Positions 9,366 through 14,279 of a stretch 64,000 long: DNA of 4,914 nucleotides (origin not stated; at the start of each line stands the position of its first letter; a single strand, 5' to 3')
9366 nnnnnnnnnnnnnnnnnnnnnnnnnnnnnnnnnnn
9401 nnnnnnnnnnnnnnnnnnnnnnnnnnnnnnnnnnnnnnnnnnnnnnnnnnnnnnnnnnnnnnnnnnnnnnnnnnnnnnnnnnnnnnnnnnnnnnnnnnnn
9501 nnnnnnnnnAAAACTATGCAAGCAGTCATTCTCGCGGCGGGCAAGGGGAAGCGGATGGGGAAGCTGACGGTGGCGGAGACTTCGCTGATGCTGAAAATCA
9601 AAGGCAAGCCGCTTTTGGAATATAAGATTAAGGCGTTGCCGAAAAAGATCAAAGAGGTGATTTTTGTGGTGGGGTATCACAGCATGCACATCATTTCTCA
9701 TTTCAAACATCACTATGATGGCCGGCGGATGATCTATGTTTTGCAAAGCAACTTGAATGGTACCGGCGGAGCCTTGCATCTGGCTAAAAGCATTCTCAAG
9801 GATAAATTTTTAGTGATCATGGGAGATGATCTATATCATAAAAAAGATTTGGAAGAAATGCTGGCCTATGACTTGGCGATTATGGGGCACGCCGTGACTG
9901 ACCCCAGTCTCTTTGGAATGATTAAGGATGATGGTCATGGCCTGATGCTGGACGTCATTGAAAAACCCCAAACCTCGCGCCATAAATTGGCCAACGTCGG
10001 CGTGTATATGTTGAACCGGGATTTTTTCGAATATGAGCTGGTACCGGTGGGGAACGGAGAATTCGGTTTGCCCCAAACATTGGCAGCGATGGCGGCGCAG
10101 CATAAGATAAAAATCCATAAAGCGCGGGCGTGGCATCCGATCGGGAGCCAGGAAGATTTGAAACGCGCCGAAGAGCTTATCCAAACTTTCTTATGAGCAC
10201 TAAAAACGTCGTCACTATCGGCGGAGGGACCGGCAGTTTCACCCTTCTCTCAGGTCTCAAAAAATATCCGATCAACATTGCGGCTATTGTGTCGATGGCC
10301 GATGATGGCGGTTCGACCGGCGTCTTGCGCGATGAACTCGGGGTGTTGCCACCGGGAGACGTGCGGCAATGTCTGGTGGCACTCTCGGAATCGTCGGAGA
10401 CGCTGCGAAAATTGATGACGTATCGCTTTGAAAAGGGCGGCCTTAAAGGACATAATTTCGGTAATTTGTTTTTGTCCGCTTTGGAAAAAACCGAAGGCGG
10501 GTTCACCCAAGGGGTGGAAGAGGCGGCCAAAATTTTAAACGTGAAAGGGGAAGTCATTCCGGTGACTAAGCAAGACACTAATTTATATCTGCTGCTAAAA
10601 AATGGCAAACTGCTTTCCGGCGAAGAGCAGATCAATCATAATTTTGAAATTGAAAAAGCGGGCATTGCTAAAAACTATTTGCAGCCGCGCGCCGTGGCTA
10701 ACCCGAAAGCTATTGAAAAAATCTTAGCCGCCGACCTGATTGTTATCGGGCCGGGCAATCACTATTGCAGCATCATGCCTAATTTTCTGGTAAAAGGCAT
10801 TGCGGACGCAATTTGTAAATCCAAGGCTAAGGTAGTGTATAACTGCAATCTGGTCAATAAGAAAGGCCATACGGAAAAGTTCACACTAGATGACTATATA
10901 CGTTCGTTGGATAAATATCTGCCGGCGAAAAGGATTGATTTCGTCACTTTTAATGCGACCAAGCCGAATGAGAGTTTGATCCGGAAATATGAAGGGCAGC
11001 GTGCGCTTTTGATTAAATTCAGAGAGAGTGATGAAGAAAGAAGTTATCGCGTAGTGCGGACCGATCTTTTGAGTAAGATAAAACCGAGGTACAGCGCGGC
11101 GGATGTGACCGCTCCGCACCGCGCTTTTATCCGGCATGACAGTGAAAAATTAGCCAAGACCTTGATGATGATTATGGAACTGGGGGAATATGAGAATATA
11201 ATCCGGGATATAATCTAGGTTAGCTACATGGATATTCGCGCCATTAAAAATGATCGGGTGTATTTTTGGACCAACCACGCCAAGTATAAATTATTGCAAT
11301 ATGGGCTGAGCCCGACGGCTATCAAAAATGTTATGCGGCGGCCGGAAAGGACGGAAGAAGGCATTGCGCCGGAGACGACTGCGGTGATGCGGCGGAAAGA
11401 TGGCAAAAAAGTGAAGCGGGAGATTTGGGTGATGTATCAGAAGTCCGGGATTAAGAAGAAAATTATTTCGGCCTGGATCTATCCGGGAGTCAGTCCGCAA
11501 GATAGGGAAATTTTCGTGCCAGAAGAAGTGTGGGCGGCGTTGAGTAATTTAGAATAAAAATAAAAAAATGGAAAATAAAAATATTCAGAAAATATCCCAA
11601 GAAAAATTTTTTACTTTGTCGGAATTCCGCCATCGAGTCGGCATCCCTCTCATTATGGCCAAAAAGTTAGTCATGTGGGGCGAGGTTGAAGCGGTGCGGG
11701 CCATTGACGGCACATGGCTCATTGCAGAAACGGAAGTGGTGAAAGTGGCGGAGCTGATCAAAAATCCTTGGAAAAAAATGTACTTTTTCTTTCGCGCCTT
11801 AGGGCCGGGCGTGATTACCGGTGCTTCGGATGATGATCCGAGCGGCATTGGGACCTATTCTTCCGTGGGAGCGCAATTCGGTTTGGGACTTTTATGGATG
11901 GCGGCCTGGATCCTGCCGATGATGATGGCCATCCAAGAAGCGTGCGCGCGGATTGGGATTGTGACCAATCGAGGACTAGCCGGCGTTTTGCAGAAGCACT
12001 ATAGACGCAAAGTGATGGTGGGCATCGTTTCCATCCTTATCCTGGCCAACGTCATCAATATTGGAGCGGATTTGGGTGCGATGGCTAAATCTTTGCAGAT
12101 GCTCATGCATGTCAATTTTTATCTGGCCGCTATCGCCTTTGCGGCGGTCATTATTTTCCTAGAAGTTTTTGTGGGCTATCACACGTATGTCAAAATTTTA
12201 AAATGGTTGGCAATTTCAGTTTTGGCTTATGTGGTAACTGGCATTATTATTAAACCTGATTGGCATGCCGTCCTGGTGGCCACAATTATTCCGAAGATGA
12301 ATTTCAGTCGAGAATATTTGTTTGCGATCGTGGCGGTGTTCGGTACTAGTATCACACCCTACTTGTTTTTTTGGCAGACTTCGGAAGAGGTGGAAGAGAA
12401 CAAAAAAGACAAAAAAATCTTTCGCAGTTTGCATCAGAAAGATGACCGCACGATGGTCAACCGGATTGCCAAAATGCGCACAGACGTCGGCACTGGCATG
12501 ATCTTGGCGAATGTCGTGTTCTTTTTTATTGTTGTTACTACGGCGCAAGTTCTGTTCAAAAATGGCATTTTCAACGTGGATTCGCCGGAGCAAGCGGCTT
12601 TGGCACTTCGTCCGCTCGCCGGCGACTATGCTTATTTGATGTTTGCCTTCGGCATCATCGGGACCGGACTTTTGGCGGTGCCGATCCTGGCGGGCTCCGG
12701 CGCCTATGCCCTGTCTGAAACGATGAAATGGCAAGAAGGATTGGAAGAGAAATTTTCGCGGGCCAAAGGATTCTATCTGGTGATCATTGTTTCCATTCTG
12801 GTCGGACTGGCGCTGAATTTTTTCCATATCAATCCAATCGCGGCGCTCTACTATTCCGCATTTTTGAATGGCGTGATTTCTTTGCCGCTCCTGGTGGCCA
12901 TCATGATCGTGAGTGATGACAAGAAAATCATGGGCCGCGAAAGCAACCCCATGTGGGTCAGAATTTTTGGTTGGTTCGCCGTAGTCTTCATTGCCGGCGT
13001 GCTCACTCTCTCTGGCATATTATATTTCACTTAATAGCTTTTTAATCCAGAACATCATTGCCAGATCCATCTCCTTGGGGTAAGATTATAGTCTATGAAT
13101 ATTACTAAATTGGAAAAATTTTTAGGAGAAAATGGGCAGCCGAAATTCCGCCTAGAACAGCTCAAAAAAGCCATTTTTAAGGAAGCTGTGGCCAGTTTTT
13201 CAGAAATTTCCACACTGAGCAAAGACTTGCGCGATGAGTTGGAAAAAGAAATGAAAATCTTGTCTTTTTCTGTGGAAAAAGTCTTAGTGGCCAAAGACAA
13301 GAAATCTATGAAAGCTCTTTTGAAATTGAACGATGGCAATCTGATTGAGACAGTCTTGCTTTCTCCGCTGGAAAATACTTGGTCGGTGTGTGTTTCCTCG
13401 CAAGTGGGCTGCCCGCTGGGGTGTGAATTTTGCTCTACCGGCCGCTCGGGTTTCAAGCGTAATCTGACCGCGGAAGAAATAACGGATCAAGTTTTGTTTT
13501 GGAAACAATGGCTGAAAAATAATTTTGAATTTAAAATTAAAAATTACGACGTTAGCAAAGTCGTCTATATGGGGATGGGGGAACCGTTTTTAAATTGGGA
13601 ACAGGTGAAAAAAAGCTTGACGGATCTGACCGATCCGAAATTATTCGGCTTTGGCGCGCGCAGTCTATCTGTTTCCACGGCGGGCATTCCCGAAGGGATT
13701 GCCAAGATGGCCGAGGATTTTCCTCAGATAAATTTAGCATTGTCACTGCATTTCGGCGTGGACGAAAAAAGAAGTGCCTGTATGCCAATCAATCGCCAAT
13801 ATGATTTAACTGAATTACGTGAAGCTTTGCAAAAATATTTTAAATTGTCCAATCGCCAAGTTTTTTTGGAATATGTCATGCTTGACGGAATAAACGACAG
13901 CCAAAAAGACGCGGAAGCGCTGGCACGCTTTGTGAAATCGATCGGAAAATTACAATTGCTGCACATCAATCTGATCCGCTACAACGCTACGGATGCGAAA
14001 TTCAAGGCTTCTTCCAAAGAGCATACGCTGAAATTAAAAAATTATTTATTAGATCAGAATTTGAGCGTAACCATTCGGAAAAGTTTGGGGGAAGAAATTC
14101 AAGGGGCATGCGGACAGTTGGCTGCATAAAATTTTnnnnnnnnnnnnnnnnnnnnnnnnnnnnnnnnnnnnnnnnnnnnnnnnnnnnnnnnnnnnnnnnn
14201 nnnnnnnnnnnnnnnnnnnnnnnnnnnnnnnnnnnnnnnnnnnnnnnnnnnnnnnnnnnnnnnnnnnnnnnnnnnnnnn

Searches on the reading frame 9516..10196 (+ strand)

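Call 68: search_protein_families(library=pfam, proteins=[window:9516-10196:+], max_evalue=0.00001)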
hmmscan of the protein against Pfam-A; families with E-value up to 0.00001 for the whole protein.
window:9516-10196:+ (226 aa): 2 families
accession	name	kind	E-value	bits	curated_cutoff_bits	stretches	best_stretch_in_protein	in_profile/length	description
PF00483.29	NTP_transferase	-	4.1e-26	92.5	21.2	1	3-222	2-242/245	Nucleotidyl transferase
PF12804.13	NTP_transf_3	-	5.8e-09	36.8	27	1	3-107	1-98/160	MobA-like NTP transferase domain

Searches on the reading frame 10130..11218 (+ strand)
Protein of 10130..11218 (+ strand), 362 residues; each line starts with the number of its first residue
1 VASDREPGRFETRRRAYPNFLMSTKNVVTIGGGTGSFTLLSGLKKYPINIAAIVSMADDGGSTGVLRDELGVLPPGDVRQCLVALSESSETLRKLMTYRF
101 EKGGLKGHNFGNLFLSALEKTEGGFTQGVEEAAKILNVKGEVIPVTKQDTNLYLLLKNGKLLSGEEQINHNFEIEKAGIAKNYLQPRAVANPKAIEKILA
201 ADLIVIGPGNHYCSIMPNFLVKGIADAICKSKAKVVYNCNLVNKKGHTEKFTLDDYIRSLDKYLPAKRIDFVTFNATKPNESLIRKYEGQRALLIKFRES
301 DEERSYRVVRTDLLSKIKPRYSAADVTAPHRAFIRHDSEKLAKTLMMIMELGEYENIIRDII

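Call 68: search_protein_families(library=pfam, proteins=[window:10130-11218:+], max_evalue=0.00001)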
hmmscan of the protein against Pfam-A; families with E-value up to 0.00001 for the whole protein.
window:10130-11218:+ (362 aa): 1 family
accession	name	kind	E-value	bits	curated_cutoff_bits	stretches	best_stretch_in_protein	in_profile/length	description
PF01933.23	CofD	-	3.5e-86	289.4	30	1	27-313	1-289/290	2-phospho-L-lactate transferase CofD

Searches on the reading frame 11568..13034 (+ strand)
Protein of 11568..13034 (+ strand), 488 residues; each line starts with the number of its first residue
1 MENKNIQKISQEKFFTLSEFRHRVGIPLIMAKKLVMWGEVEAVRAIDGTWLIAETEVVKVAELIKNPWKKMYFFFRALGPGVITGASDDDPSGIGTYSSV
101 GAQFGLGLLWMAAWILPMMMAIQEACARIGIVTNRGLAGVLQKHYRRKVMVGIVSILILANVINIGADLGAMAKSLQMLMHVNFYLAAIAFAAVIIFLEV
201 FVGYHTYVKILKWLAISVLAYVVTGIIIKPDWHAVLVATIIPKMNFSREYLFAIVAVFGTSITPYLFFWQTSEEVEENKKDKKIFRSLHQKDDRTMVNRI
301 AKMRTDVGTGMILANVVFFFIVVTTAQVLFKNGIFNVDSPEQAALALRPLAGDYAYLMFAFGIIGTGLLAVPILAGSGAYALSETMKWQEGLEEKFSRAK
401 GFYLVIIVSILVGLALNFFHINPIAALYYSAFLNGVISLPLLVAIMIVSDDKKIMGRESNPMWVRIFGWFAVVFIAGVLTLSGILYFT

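Call 68: search_protein_families(library=pfam, proteins=[window:11568-13034:+], max_evalue=0.00001)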
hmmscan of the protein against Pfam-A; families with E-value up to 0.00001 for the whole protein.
window:11568-13034:+ (488 aa): 1 family
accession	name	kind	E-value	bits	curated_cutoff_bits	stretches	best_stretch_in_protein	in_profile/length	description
PF01566.24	Nramp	-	3.1e-79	267.1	29.8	1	95-460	2-355/357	Natural resistance-associated macrophage protein-like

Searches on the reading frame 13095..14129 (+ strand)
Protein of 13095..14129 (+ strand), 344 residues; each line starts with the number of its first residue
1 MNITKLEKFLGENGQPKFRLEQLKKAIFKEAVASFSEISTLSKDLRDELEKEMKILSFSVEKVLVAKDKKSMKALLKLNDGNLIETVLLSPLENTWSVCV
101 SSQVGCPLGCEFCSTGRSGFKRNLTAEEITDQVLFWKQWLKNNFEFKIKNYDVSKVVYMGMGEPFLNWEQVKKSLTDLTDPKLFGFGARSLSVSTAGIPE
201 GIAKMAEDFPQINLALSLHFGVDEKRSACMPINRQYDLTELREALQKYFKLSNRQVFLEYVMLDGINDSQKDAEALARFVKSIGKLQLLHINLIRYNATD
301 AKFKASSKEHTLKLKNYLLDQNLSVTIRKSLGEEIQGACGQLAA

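Call 68: search_protein_families(library=pfam, proteins=[window:13095-14129:+], max_evalue=0.00001)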
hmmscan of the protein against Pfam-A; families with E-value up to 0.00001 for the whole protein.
window:13095-14129:+ (344 aa): 2 families
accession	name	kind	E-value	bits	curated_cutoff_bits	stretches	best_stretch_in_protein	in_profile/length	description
PF04055.27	Radical_SAM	-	3.4e-13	50.5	29.5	1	101-270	2-158/166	Radical SAM superfamily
PF21016.3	RlmN_N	-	1.1e-08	35.2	24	1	1-55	6-60/60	Ribosomal RNA large subunit methyltransferase N-terminal domain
